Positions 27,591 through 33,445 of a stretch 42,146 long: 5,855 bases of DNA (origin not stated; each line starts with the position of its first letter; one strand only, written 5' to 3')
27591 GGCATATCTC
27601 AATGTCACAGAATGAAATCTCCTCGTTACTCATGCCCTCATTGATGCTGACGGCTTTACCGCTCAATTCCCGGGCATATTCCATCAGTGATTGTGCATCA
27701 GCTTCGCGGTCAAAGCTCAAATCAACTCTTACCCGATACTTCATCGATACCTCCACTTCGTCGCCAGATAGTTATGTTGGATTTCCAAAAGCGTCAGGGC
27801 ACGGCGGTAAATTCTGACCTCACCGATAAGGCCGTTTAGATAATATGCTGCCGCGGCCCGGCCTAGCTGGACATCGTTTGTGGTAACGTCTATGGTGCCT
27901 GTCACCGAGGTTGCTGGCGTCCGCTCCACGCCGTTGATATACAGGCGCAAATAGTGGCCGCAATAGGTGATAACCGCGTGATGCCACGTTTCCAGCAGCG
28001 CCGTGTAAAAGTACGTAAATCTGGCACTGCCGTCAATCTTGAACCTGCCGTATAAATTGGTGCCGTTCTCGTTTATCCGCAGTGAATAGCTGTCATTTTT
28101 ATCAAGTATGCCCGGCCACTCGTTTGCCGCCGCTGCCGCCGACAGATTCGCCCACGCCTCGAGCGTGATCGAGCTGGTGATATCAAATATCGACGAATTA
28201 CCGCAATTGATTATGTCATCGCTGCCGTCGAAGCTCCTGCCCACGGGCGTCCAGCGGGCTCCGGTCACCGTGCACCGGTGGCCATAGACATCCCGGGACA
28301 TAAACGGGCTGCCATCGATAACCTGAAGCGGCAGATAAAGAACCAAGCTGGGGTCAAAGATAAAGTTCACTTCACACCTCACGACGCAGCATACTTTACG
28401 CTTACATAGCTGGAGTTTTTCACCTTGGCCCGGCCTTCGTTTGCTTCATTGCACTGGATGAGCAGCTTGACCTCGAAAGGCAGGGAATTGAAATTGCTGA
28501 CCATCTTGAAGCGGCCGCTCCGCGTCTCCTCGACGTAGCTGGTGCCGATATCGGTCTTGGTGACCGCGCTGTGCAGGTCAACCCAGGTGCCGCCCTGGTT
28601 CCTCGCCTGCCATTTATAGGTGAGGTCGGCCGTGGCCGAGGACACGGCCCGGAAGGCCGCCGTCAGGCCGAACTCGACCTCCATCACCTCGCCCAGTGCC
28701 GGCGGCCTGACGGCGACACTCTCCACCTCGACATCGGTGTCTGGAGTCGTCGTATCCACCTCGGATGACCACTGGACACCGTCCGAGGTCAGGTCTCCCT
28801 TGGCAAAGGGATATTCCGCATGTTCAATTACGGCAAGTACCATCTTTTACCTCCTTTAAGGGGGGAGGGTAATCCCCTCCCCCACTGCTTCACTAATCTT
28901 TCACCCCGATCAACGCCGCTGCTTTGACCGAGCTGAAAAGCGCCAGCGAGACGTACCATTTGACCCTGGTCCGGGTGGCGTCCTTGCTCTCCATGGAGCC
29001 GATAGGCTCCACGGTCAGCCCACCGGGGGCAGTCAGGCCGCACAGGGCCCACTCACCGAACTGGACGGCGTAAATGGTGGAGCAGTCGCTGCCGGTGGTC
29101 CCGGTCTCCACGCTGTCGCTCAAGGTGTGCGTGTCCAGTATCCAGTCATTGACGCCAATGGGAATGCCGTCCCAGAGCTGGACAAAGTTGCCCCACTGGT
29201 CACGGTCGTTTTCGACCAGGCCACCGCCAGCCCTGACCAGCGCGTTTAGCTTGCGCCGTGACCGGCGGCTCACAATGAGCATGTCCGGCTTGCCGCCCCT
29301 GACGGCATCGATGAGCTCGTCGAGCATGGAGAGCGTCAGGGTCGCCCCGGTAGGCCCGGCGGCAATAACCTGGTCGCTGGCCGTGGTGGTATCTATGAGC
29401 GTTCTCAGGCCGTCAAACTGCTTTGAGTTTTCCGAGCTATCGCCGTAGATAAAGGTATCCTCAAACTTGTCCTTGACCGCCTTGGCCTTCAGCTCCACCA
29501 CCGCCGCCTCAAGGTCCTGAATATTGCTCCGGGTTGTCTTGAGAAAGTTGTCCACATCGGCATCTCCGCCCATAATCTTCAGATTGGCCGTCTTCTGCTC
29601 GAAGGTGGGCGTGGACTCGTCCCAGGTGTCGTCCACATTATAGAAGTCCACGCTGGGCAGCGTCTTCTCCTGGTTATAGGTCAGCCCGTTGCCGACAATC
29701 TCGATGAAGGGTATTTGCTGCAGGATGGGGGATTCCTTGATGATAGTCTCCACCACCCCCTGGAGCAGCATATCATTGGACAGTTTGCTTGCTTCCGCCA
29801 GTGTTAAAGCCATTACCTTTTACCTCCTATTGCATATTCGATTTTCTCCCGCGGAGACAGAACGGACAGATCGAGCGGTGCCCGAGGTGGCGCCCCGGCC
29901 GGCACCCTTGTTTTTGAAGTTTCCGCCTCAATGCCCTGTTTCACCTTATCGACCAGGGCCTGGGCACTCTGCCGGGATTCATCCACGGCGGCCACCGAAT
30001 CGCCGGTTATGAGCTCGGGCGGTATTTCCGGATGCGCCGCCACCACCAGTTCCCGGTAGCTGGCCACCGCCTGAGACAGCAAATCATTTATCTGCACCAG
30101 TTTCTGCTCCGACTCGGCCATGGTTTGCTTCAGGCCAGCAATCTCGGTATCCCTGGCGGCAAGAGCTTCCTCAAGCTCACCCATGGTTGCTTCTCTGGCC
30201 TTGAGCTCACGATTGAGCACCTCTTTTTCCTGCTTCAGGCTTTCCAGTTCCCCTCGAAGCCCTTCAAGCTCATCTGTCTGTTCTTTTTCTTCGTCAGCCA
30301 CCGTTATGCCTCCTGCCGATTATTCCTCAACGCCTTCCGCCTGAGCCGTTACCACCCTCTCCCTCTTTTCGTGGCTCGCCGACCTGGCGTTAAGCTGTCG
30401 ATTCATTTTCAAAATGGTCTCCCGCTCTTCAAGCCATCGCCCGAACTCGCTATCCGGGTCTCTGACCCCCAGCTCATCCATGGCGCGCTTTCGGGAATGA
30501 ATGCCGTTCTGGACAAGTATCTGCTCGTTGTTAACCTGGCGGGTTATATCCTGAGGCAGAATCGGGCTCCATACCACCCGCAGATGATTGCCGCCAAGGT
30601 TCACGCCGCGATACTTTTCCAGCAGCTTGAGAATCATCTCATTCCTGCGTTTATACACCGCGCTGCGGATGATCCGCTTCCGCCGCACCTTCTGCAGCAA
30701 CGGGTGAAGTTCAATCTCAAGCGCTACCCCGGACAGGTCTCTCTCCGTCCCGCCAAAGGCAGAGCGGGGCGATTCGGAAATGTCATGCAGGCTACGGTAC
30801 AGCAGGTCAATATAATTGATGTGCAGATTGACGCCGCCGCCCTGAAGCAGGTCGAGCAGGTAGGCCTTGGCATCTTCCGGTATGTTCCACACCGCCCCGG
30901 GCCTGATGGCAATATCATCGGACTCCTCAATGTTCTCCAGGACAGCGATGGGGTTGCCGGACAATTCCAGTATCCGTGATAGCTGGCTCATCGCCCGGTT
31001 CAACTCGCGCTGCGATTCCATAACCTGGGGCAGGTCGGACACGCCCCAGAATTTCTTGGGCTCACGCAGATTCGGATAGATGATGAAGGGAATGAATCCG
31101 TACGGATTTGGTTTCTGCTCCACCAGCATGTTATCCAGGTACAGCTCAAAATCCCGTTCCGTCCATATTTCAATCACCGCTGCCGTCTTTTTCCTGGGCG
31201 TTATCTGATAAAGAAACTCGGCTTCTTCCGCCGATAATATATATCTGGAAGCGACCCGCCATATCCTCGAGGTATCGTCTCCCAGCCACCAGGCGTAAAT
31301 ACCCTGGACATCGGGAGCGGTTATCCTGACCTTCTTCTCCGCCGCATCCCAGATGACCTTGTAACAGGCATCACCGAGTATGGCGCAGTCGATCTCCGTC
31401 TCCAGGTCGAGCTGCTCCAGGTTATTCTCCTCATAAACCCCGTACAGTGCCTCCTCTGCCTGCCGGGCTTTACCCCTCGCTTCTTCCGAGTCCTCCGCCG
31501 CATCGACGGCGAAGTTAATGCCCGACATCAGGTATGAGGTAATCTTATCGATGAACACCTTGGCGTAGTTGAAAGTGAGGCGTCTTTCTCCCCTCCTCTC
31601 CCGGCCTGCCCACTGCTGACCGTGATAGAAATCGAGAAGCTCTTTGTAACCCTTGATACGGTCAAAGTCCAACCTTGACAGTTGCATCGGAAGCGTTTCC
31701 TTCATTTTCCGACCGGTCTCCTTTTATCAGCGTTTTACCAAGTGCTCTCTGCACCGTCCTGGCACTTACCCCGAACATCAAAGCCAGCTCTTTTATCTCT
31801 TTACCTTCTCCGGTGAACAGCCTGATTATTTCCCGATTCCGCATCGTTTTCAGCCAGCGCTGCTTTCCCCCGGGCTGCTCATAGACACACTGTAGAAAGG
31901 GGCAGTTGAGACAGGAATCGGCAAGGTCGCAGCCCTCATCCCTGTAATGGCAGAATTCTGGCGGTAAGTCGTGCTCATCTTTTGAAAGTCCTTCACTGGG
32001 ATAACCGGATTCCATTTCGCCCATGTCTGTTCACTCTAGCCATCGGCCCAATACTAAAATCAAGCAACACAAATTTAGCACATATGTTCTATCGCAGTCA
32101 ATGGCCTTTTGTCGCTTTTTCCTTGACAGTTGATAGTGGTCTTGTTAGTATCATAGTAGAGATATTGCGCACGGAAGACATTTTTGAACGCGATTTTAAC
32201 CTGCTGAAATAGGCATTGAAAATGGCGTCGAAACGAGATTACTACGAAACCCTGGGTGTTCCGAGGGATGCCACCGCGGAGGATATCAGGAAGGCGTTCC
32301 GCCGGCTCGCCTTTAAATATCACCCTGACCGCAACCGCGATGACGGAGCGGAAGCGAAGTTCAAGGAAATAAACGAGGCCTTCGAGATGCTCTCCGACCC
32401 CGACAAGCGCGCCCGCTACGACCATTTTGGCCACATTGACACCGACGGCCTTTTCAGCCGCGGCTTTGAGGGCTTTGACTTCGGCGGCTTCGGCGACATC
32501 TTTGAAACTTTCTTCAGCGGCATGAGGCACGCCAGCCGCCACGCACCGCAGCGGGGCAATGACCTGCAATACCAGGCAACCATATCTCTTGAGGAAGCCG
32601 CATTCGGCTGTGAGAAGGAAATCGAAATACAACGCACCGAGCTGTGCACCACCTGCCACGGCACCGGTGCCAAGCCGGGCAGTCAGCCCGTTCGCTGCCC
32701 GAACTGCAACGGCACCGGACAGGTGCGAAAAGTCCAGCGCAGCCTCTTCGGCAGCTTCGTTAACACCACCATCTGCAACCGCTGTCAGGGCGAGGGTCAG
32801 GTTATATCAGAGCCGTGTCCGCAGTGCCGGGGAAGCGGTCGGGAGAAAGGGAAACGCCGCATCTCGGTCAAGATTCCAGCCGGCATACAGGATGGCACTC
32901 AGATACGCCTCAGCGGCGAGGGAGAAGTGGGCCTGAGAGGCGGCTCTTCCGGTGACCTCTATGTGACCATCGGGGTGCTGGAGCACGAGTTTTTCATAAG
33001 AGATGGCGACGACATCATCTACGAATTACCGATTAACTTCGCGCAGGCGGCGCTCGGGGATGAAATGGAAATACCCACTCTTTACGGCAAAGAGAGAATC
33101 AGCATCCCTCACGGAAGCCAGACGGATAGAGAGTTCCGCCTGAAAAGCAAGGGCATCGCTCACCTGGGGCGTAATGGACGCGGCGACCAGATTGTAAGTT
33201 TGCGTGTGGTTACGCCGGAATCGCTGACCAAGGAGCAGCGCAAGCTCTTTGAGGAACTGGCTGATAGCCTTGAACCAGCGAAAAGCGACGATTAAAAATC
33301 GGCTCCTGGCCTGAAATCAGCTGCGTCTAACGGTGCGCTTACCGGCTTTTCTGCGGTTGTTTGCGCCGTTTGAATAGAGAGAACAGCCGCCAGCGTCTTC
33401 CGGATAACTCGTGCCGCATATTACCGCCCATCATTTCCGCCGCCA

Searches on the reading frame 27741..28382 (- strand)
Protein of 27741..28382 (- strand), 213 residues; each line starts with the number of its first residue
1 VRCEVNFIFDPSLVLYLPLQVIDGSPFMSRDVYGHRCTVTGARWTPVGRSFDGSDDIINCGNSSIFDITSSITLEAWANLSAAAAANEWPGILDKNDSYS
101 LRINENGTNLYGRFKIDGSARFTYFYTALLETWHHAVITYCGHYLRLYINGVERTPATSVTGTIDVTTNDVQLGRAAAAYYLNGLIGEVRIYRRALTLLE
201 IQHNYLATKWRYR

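Call 25: search_protein_families(library=pfam, proteins=[window:27741-28382:-], max_evalue=0.001)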
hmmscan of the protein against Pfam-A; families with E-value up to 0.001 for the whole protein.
window:27741-28382:- (213 aa): 1 family
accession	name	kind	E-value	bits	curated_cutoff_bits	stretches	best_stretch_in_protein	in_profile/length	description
PF13385.13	Laminin_G_3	-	4.2e-24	85.9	27.6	1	52-202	1-151/151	Concanavalin A-like lectin/glucanases superfamily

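Call 74: search_protein_families(library=phrogs, proteins=[window:27741-28382:-], max_evalue=0.001)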
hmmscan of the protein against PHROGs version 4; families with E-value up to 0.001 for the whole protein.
window:27741-28382:- (213 aa): 5 families
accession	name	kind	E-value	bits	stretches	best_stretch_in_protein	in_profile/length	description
phrog_8510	-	head and packaging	1.7e-21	76.8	1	37-212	719-904/1348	virion structural protein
phrog_3545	-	unknown function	1.3e-11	44.3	1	56-197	804-965/1115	-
phrog_24074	-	unknown function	1.8e-08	34.1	1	123-212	269-358/892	-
phrog_22373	-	unknown function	5.2e-06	26.1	1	47-205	31-193/688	-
phrog_347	-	connector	0.00045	20.4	0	50-87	135-172/394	tail terminator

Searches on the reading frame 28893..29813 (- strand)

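Call 25: search_protein_families(library=pfam, proteins=[window:28893-29813:-], max_evalue=0.001)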
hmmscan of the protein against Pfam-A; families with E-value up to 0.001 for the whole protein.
window:28893-29813:- (306 aa): 3 families
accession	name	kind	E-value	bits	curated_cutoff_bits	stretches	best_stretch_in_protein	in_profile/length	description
PF20911.3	GP7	-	9.7e-14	51.4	27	1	18-160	7-154/313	Major capsid protein GP7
PF17236.8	SU10_MCP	-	2e-09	37.8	24.1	1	67-215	69-220/292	SU10 major capsid protein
PF05065.19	Phage_capsid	-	5.7e-07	29.6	24.2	1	18-197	11-186/280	Phage capsid family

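Call 74: search_protein_families(library=phrogs, proteins=[window:28893-29813:-], max_evalue=0.001)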
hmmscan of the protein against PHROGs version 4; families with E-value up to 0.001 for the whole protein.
window:28893-29813:- (306 aa): 4 families
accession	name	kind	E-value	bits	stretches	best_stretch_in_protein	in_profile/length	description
phrog_212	-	head and packaging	7.5e-76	256.4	1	1-305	4-294/301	major head protein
phrog_31318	-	unknown function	2.2e-21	77.1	1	160-305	2-145/147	-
phrog_752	-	head and packaging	2.3e-08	34.4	1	67-167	103-202/475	major head protein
phrog_10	-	head and packaging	1.2e-05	25.5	1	14-225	371-572/752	major head protein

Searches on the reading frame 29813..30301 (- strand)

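Call 70: search_protein_families(library=pfam, proteins=[window:29813-30301:-], max_evalue=0.001)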
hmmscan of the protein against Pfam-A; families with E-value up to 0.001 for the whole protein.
window:29813-30301:- (162 aa): 0 families

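Call 74: search_protein_families(library=phrogs, proteins=[window:29813-30301:-], max_evalue=0.001)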
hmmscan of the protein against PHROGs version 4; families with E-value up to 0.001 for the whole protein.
window:29813-30301:- (162 aa): 2 families
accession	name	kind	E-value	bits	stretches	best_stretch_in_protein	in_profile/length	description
phrog_167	-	tail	4.8e-05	22.2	1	17-85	25-93/1555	tail length tape measure protein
phrog_4704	-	tail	0.00062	19.5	1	18-85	25-92/625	tail length tape measure protein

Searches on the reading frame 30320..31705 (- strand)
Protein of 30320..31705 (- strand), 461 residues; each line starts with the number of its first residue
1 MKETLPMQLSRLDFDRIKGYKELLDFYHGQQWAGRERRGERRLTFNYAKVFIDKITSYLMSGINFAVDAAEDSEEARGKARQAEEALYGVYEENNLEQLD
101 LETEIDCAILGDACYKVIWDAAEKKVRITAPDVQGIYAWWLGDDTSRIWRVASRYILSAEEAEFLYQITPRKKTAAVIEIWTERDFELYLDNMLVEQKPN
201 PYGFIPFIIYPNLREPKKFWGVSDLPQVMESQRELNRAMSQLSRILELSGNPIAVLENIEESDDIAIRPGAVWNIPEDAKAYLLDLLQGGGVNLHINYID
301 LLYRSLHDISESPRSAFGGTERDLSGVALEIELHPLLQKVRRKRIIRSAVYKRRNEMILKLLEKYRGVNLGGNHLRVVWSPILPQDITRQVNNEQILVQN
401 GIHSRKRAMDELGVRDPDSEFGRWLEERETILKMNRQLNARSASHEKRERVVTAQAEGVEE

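Call 25: search_protein_families(library=pfam, proteins=[window:30320-31705:-], max_evalue=0.001)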
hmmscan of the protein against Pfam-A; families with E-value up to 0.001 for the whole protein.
window:30320-31705:- (461 aa): 2 families
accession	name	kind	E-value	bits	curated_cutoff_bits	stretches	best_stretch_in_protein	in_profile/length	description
PF05133.19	SPP1_portal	-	4.5e-26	92.2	25.5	1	18-431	13-413/416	Phage portal protein, SPP1 Gp6-like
PF16510.12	P22_portal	-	2.2e-05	23.6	26.1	0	17-60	15-63/594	Phage P22-like portal protein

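Call 74: search_protein_families(library=phrogs, proteins=[window:30320-31705:-], max_evalue=0.001)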
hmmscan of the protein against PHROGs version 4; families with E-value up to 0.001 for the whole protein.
window:30320-31705:- (461 aa): 6 families
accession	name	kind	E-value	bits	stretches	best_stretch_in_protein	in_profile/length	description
phrog_64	-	head and packaging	1.4e-41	143.6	1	15-442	88-509/547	portal protein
phrog_104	-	head and packaging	2.8e-12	47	1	67-430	98-467/550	portal protein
phrog_156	-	head and packaging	2.7e-10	40.3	1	23-128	36-148/681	portal protein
phrog_332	-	connector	5.8e-09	35.8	1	35-278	52-335/560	head-tail adaptor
phrog_533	-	head and packaging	5.2e-08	32.8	1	33-130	59-143/495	portal protein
phrog_1216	-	head and packaging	0.00085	18.9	0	194-235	328-371/714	portal protein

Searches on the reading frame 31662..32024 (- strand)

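Call 71: search_protein_families(library=pfam, proteins=[window:31662-32024:-], max_evalue=0.001)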
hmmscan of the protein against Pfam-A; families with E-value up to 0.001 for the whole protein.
window:31662-32024:- (120 aa): 2 families
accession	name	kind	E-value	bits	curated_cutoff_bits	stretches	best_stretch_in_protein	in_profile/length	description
PF08281.18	Sigma70_r4_2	-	9.5e-05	22.4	25.7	1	62-97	14-49/54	Sigma-70, region 4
PF04545.22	Sigma70_r4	-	0.00078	19.4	24.1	0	62-99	8-45/50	Sigma-70, region 4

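Call 74: search_protein_families(library=phrogs, proteins=[window:31662-32024:-], max_evalue=0.001)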
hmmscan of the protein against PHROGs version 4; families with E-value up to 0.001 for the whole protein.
window:31662-32024:- (120 aa): 1 family
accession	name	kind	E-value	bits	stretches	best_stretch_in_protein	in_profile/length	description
phrog_836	-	transcription regulation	9.1e-06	26.8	1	55-98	78-120/133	late transcriptional activator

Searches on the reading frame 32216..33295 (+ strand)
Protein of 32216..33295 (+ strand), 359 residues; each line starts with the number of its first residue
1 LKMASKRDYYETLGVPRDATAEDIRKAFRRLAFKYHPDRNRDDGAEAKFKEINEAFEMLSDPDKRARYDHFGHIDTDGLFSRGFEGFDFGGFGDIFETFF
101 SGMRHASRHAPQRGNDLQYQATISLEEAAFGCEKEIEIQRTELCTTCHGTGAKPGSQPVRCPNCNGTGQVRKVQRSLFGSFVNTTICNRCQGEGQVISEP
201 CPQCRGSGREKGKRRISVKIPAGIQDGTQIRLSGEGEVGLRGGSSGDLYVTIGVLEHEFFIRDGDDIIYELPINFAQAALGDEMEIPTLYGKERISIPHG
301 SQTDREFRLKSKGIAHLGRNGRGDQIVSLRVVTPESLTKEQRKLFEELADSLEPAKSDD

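Call 71: search_protein_families(library=pfam, proteins=[window:32216-33295:+], max_evalue=0.001)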
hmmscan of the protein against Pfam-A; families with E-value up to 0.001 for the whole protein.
window:32216-33295:+ (359 aa): 5 families
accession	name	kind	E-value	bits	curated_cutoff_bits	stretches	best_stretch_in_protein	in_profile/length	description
PF01556.23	DnaJ_C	-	1.9e-49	168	26.6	1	117-334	1-152/152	DnaJ C terminal domain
PF00226.36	DnaJ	-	6.4e-27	93.9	27.8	1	8-69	1-63/63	DnaJ domain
PF00684.25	DnaJ_CXXCXGXG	-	1.5e-18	67.2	32.7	1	144-208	1-65/65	DnaJ central domain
PF15777.11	Anti-TRAP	-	0.00046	20.6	32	0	143-170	12-42/59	Tryptophan RNA-binding attenuator protein inhibitory protein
PF17302.8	DUF5351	-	0.00092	19.9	27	0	198-209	17-28/29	Family of unknown function (DUF5351)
